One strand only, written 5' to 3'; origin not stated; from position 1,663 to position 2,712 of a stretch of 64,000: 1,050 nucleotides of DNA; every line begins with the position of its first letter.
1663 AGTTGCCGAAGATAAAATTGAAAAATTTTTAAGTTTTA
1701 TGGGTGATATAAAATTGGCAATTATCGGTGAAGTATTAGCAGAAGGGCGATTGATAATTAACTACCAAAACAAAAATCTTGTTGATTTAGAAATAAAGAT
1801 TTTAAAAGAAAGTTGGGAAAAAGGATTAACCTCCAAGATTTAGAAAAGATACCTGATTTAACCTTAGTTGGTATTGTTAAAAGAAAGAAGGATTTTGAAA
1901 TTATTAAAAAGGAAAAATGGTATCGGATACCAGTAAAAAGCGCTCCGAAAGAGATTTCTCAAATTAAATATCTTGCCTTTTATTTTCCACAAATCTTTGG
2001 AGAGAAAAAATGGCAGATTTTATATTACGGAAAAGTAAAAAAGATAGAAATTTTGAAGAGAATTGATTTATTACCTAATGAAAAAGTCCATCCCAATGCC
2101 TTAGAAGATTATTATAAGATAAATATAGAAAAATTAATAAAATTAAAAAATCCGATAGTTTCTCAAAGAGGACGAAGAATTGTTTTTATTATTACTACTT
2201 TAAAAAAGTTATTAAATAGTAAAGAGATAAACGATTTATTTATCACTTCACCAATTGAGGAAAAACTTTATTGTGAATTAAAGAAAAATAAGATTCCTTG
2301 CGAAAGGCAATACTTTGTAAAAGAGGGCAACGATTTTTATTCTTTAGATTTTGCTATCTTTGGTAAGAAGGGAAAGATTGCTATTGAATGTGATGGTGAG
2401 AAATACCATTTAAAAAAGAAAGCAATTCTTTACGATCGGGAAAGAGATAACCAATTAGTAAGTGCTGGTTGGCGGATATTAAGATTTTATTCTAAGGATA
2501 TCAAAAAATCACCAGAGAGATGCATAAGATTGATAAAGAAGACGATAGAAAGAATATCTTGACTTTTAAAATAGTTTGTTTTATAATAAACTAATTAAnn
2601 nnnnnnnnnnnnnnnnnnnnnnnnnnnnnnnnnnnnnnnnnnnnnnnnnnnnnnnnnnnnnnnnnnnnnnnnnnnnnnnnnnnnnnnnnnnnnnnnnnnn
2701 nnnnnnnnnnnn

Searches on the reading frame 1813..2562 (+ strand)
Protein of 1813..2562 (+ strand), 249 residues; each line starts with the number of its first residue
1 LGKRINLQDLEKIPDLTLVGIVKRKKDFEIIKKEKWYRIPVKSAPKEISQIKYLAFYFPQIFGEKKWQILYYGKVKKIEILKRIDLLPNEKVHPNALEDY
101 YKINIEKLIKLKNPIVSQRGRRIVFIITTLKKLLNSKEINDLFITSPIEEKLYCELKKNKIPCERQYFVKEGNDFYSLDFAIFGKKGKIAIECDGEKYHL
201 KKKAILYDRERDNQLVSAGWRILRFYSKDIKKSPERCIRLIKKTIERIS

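Call 3: search_protein_families(library=pfam, proteins=[window:1813-2562:+], max_evalue=0.1)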
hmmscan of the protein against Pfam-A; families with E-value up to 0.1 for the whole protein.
window:1813-2562:+ (249 aa): 2 families
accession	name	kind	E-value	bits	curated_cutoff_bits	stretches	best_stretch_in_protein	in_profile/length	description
PF18741.7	MTES_1575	-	2.5e-15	56.7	38.2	1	149-244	2-95/96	REase_MTES_1575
PF04480.18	DUF559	-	2.4e-09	37.5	20.6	1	149-245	18-108/109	Protein of unknown function (DUF559)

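Call 4: search_protein_families(library=ncbifam, proteins=[window:1813-2562:+], max_evalue=0.1)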
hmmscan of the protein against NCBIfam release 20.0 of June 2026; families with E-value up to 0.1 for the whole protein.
window:1813-2562:+ (249 aa): 4 families
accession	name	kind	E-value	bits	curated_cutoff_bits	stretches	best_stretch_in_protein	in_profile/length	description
NF007294.0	PRK09767.1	equivalog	6.5e-07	29.5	218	1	169-248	39-113/117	DUF559 domain-containing protein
NF058533.1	antiphage_ProA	equivalog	6.9e-07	27.1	1500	1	172-248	1626-1706/1903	anti-phage protein ProA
NF042953.1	Hhe_antiphage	equivalog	2.9e-06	25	2000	1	189-246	1624-1681/1797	DUF4011 domain-containing anti-phage protein Hhe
TIGR00632.1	vsr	subfamily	0.093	13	97.85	0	205-229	95-119/119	DNA mismatch endonuclease Vsr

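Call 5: search_protein_families(library=padloc, proteins=[window:1813-2562:+], max_evalue=0.1)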
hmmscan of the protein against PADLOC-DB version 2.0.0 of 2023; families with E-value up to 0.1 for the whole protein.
window:1813-2562:+ (249 aa): 3 families
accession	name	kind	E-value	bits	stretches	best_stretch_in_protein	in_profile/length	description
PDLC05009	PDC-S37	-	4e-12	42.8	1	140-247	1233-1340/1550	-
PDLC02194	Hhe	-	8.8e-07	24.5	1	183-244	1716-1779/1911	-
PDLC03678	HEase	-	0.00052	17.8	1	167-229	184-243/266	homing endonuclease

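Call 6: search_protein_families(library=phrogs, proteins=[window:1813-2562:+], max_evalue=0.1)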
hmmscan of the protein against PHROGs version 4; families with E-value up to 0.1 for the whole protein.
window:1813-2562:+ (249 aa): 3 families
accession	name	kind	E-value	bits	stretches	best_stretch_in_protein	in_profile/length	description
phrog_503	-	unknown function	4.5e-08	33.9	1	146-248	32-133/144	-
phrog_559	-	DNA, RNA and nucleotide metabolism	0.00062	19.7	1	100-246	269-416/607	HNH endonuclease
phrog_9529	-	unknown function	0.0016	19.2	1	176-244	124-193/247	-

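Call 15: find_homologous_proteins(query=window:1813-2559:+, max_evalue=0.001)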
Query window:1813-2559:+ (249 aa): 537 proteins with E <= 0.001 among 1689 candidates; the best 120 are listed.
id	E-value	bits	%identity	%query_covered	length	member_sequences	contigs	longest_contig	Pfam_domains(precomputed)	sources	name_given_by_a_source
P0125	1.9e-157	540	100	100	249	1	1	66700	PF04480.19,PF18741.8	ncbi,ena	-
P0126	1.2e-134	465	84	100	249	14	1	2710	PF04480.19,PF18741.8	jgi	-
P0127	1.9e-86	308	61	93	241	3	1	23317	PF04480.19,PF18741.8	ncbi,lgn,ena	-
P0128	9.1e-83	296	59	94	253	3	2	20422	PF04480.19,PF18741.8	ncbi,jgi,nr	ncbi:MAG: DUF559 domain-containing protein [Candidatus Cloacimonadota bacterium]|nr:MAG: DUF559 doma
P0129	3.3e-81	290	57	94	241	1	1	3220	PF04480.19,PF18741.8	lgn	-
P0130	1.6e-80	288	57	94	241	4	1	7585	PF04480.19,PF18741.8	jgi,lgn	-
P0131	2.1e-80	288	57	95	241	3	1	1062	PF04480.19,PF18741.8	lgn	-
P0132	2.7e-80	288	57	96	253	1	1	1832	PF04480.19,PF18741.8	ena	-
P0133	3.7e-79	284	57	94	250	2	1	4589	PF04480.19,PF18741.8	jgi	jgi:very-short-patch-repair endonuclease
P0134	6.2e-79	283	60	93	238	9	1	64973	PF04480.19,PF18741.8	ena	-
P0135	6.0e-78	280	56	94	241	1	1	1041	PF04480.19,PF18741.8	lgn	-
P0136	1.6e-77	278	54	95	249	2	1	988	PF04480.19,PF18741.8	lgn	-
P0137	1.9e-77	278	54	94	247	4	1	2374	PF04480.19,PF18741.8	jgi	-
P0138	2.6e-77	278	55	94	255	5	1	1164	PF04480.19,PF18741.8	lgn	-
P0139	3.1e-77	277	55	96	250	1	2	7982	PF04480.19,PF18741.8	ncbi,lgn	-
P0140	1.2e-76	276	55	94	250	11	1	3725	PF04480.19,PF18741.8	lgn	-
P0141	1.2e-76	276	55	94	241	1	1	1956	PF04480.19,PF18741.8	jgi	-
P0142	1.3e-76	275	53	95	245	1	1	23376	PF04480.19,PF18741.8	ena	-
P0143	2.7e-76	274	50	100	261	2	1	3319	PF04480.19,PF18741.8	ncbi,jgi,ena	-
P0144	3.2e-76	274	52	96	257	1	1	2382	PF04480.19,PF18741.8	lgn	-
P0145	4.3e-76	274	54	94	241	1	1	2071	PF04480.19,PF18741.8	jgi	-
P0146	6.4e-76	273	54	94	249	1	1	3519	PF04480.19,PF18741.8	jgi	-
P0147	2.5e-75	271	55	93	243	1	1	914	PF04480.19,PF18741.8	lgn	-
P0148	3.0e-75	271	58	93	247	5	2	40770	PF04480.19,PF18741.8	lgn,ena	-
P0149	6.2e-75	270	55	94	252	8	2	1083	PF04480.19,PF18741.8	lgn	-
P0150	2.1e-74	268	55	92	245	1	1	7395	PF04480.19,PF18741.8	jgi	-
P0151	4.4e-74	267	54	94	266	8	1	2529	PF04480.19,PF18741.8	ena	-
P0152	4.8e-74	267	53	95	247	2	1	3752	PF04480.19,PF18741.8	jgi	-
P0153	8.7e-74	266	54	92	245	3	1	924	PF04480.19,PF18741.8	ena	-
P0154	1.3e-73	266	51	94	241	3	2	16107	PF04480.19,PF18741.8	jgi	jgi:very-short-patch-repair endonuclease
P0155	2.2e-73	265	54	92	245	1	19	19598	PF04480.19,PF18741.8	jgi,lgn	-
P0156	3.0e-73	264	48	99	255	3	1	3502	PF04480.19,PF18741.8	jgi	jgi:very-short-patch-repair endonuclease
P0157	3.2e-73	264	52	98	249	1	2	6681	PF04480.19,PF18741.8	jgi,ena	-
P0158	4.3e-73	264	52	94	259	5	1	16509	PF04480.19,PF18741.8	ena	-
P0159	4.6e-73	264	54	94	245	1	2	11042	PF04480.19,PF18741.8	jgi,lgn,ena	-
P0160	5.4e-73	264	55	92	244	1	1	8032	PF04480.19,PF18741.8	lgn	-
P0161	6.6e-73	263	53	94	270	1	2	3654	PF04480.19,PF18741.8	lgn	-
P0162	6.9e-73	263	57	93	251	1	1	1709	PF04480.19,PF18741.8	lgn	-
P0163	9.4e-73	263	50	94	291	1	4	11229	PF04480.19,PF18741.8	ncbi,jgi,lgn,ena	-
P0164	1.1e-72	263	54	93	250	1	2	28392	PF04480.19,PF18741.8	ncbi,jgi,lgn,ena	-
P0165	1.2e-72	262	58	87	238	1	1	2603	PF04480.19,PF18741.8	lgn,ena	-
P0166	4.7e-72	261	56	93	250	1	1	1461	PF04480.19,PF18741.8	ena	-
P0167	8.3e-72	260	52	94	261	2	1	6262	PF04480.19,PF18741.8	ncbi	ncbi:MAG: DUF559 domain-containing protein [candidate division WOR-3 bacterium]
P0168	8.3e-72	260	49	92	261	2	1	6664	PF04480.19,PF18741.8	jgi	jgi:very-short-patch-repair endonuclease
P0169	1.3e-71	259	54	94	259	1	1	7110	PF04480.19,PF18741.8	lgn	-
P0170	4.2e-71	257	49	92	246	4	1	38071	PF04480.19,PF18741.8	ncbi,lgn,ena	-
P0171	4.4e-71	257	54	94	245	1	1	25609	PF04480.19,PF18741.8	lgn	-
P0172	4.7e-71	257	54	92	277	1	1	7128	PF04480.19,PF18741.8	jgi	jgi:very-short-patch-repair endonuclease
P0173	6.9e-71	257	50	94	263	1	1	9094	PF04480.19,PF18741.8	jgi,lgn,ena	-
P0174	7.3e-71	257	48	94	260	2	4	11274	PF04480.19,PF18741.8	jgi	-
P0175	7.5e-71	257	50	93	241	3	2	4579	PF04480.19,PF18741.8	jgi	jgi:very-short-patch-repair endonuclease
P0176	9.2e-71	256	47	94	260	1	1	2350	PF04480.19,PF18741.8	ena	-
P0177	1.0e-70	256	51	92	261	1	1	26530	PF04480.19,PF18741.8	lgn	-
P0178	1.7e-70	255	50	93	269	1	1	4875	PF04480.19,PF18741.8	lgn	-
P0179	1.8e-70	255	52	94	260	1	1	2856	PF04480.19,PF18741.8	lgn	-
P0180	2.2e-70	255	53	92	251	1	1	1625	PF04480.19,PF18741.8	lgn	-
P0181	2.5e-70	255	50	94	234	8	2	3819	PF04480.19,PF18741.8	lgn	-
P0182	2.7e-70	255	49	93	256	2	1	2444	PF04480.19,PF18741.8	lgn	-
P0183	2.8e-70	255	48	94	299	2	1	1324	PF04480.19,PF18741.8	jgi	-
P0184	8.4e-70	253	47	94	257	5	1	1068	PF04480.19,PF18741.8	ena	-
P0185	1.1e-69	253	52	94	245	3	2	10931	PF04480.19,PF18741.8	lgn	-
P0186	1.4e-69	252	50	92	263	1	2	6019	PF04480.19,PF18741.8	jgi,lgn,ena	-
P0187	3.3e-69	251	48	94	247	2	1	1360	PF04480.19,PF18741.8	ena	-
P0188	4.0e-69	251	56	84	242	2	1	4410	PF04480.19,PF18741.8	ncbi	ncbi:MAG: DUF559 domain-containing protein, partial [candidate division WOR-3 bacterium]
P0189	4.1e-69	251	48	94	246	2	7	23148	PF04480.19,PF18741.8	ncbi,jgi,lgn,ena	-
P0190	4.4e-69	251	52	94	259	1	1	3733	PF04480.19,PF18741.8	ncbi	-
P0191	5.9e-69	250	48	94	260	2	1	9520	PF04480.19,PF18741.8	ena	-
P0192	9.2e-69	250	48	94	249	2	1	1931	PF04480.19,PF18741.8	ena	-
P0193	9.2e-69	250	50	94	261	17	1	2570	PF04480.19,PF18741.8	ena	-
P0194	9.5e-69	250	48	94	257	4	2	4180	PF04480.19,PF18741.8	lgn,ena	-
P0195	9.8e-69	250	48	94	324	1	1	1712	PF04480.19,PF18741.8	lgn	-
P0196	1.1e-68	249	50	93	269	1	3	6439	PF04480.19,PF18741.8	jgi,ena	-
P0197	1.2e-68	249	48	94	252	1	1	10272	PF04480.19,PF18741.8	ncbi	-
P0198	1.6e-68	249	48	94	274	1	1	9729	PF04480.19,PF18741.8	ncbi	-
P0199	2.2e-68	249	49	93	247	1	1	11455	PF04480.19,PF18741.8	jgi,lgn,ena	-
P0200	2.5e-68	248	47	94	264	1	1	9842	PF04480.19,PF18741.8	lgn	-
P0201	3.1e-68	248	49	94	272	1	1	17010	PF04480.19,PF18741.8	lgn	-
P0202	3.2e-68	248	53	94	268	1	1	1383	PF04480.19,PF18741.8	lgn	-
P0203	3.5e-68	248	50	93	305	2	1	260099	PF04480.19,PF18741.8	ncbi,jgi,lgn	-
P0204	4.7e-68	247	46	94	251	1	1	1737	PF04480.19,PF18741.8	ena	-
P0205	4.9e-68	247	49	94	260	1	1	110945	PF04480.19,PF18741.8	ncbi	-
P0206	6.5e-68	247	49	94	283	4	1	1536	PF04480.19,PF18741.8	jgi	-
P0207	7.2e-68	247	51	94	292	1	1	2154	PF04480.19,PF18741.8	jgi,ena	-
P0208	8.6e-68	247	49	94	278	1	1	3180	PF04480.19,PF18741.8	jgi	jgi:very-short-patch-repair endonuclease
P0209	8.7e-68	247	47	94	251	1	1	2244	PF04480.19,PF18741.8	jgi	jgi:very-short-patch-repair endonuclease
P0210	9.9e-68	246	47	94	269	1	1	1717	PF04480.19,PF18741.8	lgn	-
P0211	1.1e-67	246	48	94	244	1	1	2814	PF04480.19,PF18741.8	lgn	-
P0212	1.1e-67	246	50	96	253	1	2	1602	PF04480.19,PF18741.8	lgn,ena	-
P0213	1.1e-67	246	51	92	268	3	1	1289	PF04480.19,PF18741.8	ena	-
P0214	1.1e-67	246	51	89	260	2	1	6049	PF04480.19,PF18741.8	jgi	jgi:very-short-patch-repair endonuclease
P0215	1.4e-67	246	49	93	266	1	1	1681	PF04480.19,PF18741.8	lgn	-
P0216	1.6e-67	246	47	94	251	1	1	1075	PF04480.19,PF18741.8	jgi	jgi:very-short-patch-repair endonuclease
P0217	1.7e-67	246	51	92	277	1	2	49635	PF04480.19,PF18741.8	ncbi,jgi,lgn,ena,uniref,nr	ncbi:hypothetical protein CH330_06890 [candidate division WOR-3 bacterium JGI_Cruoil_03_51_56]|unire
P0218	2.0e-67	245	50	94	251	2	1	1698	PF04480.19,PF18741.8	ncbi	-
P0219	2.1e-67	245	49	94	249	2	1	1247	PF04480.19,PF18741.8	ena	-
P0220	2.2e-67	245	48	94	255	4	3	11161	PF04480.19,PF18741.8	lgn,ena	-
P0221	3.0e-67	245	48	94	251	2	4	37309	PF04480.19,PF18741.8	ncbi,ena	-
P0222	4.3e-67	244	48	94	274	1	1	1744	PF04480.19,PF18741.8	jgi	jgi:very-short-patch-repair endonuclease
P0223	4.6e-67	244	49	92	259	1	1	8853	PF04480.19,PF18741.8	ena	-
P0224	4.8e-67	244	47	94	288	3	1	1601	PF04480.19,PF18741.8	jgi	jgi:very-short-patch-repair endonuclease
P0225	8.0e-67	243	48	94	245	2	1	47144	PF04480.19,PF18741.8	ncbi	-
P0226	8.4e-67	243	47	94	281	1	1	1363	PF04480.19,PF18741.8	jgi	-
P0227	9.5e-67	243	48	94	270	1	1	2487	PF04480.19,PF18741.8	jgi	jgi:very-short-patch-repair endonuclease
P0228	1.0e-66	243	47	94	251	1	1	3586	PF04480.19,PF18741.8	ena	-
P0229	1.2e-66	243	46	94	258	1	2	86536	PF04480.19,PF18741.8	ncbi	-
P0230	1.8e-66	242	46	94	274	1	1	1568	PF04480.19,PF18741.8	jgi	jgi:very-short-patch-repair endonuclease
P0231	1.9e-66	242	48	94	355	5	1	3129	PF04480.19,PF18741.8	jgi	jgi:very-short-patch-repair endonuclease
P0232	1.9e-66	242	47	94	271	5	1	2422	PF04480.19,PF18741.8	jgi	jgi:very-short-patch-repair endonuclease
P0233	2.1e-66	242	47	94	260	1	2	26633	PF04480.19,PF18741.8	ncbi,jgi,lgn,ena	-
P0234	3.6e-66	241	47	94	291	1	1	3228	PF04480.19,PF18741.8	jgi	jgi:very-short-patch-repair endonuclease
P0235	4.0e-66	241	47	94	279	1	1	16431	PF04480.19,PF18741.8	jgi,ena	-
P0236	4.0e-66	241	50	94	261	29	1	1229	PF04480.19,PF18741.8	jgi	-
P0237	4.3e-66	241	46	94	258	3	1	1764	PF04480.19,PF18741.8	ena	-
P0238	4.4e-66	241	50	93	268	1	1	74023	PF04480.19,PF18741.8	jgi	jgi:very-short-patch-repair endonuclease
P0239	6.4e-66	240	48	95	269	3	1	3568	PF04480.19,PF18741.8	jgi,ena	-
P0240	6.8e-66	240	46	94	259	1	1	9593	PF04480.19,PF18741.8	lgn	-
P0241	1.1e-65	240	48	93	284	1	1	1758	PF04480.19,PF18741.8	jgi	-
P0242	1.1e-65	240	48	94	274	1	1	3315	PF04480.19,PF18741.8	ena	-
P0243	1.2e-65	240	45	94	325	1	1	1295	PF04480.19,PF18741.8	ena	-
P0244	2.0e-65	239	46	94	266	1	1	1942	PF04480.19,PF18741.8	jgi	jgi:very-short-patch-repair endonuclease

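Call 17: find_encoding_contigs(protein=P0148, flank=8000, max_places=4)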
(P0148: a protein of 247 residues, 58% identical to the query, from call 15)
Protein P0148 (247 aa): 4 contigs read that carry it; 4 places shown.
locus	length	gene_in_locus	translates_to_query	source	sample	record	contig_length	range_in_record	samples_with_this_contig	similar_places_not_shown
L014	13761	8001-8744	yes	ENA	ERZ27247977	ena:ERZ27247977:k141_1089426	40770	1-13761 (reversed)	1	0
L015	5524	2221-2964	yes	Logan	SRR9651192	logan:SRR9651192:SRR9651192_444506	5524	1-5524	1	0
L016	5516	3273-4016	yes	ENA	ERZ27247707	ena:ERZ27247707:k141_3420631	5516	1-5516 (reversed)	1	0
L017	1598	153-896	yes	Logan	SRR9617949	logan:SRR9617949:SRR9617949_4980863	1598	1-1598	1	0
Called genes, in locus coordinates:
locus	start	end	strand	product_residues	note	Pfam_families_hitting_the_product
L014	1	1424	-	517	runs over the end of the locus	PF00171:Aldedh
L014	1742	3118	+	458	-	PF07690:MFS_1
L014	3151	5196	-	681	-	PF13576:Pentapeptide_3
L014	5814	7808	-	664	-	-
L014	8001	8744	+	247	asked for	PF04480:DUF559, PF18741:MTES_1575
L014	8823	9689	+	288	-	PF05175:MTS, PF01135:PCMT, PF01209:Ubie_methyltran, PF06325:PrmA, PF13489:Methyltransf_23, PF08241:Methyltransf_11, PF08242:Methyltransf_12, PF13649:Methyltransf_25, +5 more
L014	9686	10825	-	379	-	PF18962:Por_Secre_tail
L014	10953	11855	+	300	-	-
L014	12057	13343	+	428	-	PF10923:BrxC_BrxD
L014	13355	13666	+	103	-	-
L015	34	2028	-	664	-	-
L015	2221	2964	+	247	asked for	PF04480:DUF559, PF18741:MTES_1575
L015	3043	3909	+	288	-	PF05175:MTS, PF01135:PCMT, PF01209:Ubie_methyltran, PF06325:PrmA, PF13489:Methyltransf_23, PF08241:Methyltransf_11, PF08242:Methyltransf_12, PF13649:Methyltransf_25, +5 more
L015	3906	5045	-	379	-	PF18962:Por_Secre_tail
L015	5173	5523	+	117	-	?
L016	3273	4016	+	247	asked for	PF04480:DUF559, PF18741:MTES_1575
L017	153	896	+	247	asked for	PF04480:DUF559, PF18741:MTES_1575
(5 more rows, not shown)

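Call 26: find_encoding_contigs(protein=P0126, flank=5000, max_places=3)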
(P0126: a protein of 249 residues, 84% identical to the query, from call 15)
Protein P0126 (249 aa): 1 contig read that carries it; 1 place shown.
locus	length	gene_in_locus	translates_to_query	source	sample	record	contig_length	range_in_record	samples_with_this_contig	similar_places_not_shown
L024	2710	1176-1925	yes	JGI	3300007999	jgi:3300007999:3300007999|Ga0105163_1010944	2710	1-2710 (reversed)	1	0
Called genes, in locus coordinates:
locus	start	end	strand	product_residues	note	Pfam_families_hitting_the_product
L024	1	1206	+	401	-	?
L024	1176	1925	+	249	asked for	PF04480:DUF559, PF18741:MTES_1575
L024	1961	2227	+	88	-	-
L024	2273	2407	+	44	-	-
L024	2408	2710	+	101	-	?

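Call 37: predict_structure(alignment_id=A3)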
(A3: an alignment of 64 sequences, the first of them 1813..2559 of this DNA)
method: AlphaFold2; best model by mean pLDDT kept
length: 249 residues; sequences in the alignment: 64
mean_pLDDT: 89.9   pTM: 0.83
mean pLDDT of the five models: 89.9, 89.7, 89.6, 89.3, 84.8
residues with pLDDT >= 90: 182; 70-90: 48; 50-70: 11; < 50: 8
segments of 3 or more residues with pLDDT < 50: 1-8
pLDDT, mean of each block of 10 residues (from residue 1): 42 89 96 98 93 96 91 98 96 96 98 88 87 95 89 96 90 89 94 68 82 94 93 96 95
secondary structure, 60 per line:
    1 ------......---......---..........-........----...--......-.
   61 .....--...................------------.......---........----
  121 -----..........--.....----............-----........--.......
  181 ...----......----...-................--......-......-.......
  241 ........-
elements in order: H7-12 E16-21 H25-34 E36-40 E53-58 H60-65 E68-82 H83-86 E99-105 E109-116 E126-129 H130-135 H139-142 H147-158 E164-171 E174-183 E188-193 H202-217 E220-225 H227-232 H234-248
